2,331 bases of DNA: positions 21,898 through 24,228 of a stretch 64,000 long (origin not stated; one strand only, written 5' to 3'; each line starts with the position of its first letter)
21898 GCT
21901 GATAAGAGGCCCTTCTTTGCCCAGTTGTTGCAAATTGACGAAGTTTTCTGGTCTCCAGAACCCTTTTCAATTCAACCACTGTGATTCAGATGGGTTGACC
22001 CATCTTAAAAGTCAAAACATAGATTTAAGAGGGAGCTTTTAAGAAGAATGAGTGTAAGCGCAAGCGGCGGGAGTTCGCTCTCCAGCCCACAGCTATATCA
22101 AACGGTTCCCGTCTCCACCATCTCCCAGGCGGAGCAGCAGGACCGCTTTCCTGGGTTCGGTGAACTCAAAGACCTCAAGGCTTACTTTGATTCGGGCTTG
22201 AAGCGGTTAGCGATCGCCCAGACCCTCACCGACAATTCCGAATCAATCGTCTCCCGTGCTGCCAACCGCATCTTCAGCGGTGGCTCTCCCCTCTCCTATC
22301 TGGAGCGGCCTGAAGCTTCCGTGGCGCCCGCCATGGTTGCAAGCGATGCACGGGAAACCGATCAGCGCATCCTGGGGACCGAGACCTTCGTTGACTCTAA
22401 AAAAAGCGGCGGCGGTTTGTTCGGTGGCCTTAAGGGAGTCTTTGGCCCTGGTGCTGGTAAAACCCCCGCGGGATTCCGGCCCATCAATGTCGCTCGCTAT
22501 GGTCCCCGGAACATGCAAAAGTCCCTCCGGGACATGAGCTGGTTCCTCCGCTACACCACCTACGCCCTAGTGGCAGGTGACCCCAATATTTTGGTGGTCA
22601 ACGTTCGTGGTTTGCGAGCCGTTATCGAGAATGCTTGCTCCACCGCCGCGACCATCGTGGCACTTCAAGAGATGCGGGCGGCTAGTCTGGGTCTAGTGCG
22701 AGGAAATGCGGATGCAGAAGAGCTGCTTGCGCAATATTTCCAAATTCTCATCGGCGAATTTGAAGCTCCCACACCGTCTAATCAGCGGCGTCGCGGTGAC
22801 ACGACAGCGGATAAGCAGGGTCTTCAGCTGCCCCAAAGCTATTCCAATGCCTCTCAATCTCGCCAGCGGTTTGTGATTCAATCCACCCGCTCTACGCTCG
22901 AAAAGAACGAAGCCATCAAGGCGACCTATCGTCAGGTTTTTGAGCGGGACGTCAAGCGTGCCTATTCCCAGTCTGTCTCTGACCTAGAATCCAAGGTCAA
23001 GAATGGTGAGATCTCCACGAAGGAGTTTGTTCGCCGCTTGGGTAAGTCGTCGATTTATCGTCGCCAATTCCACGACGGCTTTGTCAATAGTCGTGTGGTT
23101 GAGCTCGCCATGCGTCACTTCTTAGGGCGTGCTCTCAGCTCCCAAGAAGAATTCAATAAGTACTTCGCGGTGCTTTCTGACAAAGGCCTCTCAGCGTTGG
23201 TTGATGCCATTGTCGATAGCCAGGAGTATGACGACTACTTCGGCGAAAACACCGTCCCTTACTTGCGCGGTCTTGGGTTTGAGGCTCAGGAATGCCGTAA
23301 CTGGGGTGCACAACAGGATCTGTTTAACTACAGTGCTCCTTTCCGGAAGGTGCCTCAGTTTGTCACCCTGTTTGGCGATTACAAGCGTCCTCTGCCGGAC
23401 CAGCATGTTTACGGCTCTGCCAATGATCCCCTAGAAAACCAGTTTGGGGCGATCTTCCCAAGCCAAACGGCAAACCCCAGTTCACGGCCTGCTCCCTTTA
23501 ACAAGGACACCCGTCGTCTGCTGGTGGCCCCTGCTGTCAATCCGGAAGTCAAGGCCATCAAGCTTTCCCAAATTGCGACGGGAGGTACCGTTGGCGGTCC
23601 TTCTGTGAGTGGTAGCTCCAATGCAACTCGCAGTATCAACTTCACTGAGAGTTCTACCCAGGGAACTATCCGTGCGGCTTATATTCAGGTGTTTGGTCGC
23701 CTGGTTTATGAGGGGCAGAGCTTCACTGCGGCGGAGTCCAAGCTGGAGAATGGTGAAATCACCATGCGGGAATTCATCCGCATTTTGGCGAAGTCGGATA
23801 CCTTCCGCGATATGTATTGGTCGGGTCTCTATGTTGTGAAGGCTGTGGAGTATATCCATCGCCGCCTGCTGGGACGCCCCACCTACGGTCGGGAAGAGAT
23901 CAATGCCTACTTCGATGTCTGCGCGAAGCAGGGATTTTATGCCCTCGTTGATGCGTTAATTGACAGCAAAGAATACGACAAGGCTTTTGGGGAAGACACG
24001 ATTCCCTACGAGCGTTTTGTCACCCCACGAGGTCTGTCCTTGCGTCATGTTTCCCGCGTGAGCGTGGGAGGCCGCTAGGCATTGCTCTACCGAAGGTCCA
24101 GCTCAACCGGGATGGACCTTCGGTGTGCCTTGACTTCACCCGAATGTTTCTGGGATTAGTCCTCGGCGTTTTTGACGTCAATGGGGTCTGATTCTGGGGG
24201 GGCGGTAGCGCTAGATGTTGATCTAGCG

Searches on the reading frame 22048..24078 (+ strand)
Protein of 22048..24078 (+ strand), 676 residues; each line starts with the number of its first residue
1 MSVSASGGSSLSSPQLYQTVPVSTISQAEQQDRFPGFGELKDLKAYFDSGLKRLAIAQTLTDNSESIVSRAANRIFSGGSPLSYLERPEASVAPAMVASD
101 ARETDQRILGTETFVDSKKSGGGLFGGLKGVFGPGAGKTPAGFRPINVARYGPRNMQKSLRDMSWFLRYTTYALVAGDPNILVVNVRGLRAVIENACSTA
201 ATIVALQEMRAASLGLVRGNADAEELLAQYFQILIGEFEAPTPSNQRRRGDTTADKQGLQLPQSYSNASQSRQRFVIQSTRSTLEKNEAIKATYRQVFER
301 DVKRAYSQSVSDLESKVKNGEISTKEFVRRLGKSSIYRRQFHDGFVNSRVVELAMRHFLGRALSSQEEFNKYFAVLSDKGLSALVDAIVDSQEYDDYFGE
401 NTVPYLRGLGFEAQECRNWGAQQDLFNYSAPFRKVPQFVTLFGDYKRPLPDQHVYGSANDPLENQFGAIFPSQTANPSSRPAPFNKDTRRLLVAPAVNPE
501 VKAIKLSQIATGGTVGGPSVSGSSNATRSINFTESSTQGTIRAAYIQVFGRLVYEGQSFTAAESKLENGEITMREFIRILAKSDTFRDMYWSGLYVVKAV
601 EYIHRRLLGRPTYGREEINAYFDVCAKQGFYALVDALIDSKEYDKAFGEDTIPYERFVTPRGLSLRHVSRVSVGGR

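Call 66: search_protein_families(library=pfam, proteins=[window:22048-24078:+], max_evalue=0.00001)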
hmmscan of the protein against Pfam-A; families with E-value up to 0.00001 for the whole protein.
window:22048-24078:+ (676 aa): 2 families
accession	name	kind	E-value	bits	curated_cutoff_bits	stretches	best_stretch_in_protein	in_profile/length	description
PF00427.26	PBS_linker_poly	-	1.5e-87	290.5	28.7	2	284-407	4-126/126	Phycobilisome Linker polypeptide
PF00502.25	Phycobilisome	-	1.5e-25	90.4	22.2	2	150-236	67-153/155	Phycobilisome protein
